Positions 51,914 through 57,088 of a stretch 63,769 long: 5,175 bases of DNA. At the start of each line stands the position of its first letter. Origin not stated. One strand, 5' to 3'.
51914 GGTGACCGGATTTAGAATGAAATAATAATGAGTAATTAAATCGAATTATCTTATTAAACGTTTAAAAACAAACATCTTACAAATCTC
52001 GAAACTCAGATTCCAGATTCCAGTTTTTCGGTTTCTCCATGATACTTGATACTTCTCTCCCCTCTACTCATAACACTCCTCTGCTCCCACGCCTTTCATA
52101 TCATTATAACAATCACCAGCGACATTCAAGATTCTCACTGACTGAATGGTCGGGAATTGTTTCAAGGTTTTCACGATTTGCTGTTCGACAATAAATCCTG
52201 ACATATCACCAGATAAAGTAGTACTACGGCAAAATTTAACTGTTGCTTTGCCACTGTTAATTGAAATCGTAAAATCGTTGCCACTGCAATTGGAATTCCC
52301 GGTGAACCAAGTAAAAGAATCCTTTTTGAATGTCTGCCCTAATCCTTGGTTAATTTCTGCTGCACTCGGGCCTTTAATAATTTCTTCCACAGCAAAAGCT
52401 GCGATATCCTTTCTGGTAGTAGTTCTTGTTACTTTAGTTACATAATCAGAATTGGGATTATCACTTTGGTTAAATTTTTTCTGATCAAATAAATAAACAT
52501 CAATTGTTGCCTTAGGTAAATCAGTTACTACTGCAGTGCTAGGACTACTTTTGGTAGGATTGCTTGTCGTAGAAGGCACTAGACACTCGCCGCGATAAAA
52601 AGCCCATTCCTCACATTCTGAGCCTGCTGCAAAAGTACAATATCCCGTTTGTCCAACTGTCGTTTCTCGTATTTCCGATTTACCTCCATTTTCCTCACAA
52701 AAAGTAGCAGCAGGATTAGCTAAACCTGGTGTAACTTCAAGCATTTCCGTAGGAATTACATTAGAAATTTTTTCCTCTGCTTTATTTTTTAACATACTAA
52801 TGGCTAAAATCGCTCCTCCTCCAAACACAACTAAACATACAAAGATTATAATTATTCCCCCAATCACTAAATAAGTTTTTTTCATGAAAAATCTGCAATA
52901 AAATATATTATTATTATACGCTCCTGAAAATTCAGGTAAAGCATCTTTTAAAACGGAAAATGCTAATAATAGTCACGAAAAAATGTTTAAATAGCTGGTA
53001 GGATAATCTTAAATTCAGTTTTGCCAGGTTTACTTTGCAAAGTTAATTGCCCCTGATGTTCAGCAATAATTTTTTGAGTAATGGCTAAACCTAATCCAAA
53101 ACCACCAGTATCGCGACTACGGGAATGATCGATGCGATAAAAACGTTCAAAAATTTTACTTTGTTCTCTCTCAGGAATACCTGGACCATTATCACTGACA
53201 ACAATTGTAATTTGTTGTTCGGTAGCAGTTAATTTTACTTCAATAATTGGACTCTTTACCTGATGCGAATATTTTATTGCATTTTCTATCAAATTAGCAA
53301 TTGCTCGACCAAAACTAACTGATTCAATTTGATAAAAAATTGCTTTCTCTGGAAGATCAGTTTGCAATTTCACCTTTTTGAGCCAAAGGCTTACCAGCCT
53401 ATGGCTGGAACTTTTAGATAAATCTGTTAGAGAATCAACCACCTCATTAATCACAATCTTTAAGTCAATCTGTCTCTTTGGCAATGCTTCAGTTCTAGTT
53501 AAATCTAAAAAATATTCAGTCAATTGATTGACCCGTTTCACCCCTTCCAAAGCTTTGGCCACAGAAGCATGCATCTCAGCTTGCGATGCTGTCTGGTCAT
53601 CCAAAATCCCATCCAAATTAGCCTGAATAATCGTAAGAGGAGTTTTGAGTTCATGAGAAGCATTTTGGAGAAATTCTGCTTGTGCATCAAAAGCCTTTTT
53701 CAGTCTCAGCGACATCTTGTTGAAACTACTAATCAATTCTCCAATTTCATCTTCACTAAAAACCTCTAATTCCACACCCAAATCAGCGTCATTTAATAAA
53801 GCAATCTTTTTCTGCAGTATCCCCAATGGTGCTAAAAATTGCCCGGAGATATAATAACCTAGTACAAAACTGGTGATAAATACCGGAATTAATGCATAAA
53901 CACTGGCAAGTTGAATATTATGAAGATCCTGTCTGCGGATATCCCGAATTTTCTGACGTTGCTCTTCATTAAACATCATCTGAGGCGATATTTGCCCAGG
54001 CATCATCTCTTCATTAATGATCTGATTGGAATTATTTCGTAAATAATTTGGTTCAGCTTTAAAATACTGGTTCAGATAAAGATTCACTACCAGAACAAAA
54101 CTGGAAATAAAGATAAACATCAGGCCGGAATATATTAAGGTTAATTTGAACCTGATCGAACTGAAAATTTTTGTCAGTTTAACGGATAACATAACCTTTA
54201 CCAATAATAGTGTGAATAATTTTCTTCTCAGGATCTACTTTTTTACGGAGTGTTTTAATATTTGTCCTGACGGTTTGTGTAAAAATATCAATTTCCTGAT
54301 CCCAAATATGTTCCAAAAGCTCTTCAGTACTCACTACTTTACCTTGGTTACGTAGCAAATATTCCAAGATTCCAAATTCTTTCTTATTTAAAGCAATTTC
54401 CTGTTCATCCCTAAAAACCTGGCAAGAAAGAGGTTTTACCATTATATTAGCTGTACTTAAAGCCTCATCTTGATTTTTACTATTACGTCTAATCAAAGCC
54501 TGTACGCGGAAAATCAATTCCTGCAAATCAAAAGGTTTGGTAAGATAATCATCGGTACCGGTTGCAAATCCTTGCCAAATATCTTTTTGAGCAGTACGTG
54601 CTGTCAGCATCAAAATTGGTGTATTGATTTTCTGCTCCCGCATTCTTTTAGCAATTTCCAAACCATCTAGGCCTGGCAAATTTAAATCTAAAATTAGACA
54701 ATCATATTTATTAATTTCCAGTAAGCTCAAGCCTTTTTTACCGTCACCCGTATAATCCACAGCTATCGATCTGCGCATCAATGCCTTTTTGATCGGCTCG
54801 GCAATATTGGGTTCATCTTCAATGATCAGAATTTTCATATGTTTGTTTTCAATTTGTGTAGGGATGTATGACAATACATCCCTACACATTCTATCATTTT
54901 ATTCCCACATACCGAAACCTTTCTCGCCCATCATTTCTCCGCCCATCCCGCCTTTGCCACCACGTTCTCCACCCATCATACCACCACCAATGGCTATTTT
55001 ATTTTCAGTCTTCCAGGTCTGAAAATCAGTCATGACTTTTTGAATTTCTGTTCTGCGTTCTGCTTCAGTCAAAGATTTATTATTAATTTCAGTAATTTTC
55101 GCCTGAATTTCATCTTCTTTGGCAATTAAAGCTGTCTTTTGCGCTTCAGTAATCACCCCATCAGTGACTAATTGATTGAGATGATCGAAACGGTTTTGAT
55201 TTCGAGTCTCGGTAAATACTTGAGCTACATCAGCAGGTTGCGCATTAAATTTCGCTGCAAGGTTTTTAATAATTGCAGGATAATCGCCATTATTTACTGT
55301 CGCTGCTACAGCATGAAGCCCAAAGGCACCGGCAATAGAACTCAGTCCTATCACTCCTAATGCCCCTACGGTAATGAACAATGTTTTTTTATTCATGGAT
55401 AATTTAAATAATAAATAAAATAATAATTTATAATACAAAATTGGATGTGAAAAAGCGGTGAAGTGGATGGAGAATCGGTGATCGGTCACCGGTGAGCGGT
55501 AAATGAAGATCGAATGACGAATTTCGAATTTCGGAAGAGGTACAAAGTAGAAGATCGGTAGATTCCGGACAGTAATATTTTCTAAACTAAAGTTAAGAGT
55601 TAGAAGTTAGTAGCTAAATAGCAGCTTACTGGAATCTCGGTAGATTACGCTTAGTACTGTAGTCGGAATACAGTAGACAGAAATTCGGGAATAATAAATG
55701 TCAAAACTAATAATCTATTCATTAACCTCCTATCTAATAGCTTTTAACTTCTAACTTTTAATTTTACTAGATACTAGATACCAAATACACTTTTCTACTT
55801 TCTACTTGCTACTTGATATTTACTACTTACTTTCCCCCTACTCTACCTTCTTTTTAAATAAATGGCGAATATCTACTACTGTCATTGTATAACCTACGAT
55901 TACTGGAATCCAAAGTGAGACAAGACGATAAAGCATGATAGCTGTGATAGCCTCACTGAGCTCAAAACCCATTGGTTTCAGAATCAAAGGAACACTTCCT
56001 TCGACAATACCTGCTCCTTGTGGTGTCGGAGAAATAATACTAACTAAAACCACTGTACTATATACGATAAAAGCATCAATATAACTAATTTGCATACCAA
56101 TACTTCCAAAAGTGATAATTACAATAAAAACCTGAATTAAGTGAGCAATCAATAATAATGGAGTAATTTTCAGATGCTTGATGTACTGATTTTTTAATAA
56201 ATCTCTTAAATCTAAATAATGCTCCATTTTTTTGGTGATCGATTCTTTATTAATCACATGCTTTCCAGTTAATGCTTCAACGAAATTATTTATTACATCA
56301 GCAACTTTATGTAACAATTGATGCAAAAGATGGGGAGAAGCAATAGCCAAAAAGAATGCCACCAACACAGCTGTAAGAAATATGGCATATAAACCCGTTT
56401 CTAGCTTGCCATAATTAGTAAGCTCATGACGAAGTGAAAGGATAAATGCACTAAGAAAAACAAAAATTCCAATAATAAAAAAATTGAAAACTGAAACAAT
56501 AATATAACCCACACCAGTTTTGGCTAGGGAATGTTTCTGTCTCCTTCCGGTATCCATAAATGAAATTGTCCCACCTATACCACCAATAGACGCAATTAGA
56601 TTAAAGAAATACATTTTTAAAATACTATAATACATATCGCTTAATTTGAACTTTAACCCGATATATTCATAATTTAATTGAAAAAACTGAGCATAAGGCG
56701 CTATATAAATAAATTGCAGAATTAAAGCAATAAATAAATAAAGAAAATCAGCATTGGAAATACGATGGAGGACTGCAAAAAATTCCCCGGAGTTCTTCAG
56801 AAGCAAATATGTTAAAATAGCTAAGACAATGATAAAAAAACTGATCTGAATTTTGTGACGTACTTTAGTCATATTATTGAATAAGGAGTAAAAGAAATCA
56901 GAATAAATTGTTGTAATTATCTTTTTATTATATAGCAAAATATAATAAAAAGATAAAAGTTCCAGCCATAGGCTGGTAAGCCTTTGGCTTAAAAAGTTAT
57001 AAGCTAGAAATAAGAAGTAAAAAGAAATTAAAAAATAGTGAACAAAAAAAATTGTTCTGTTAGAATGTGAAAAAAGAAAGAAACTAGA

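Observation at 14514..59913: GATAC-based heptanucleotide tandem arrays at 12 intergenic loci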

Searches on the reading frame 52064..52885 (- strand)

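Call 39: search_protein_families(library=pfam, proteins=[window:52064-52885:-], max_evalue=0.0001)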
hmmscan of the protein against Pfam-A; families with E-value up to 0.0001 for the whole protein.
window:52064-52885:- (273 aa): 2 families
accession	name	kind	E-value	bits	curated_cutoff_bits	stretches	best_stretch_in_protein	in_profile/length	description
PF03891.20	DUF333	-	2.1e-19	70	25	1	54-100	1-47/47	Domain of unknown function (DUF333)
PF10646.14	Germane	-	5.1e-09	37.2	23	1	130-253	2-110/117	Sporulation and spore germination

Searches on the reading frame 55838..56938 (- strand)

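Call 39: search_protein_families(library=pfam, proteins=[window:55838-56938:-], max_evalue=0.0001)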
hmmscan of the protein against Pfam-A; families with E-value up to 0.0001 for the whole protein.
window:55838-56938:- (366 aa): 1 family
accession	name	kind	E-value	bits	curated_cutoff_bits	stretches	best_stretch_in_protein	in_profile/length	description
PF03706.18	LPG_synthase_TM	-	4.5e-25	89.2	33.4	1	36-349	7-302/302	Lysylphosphatidylglycerol synthase TM region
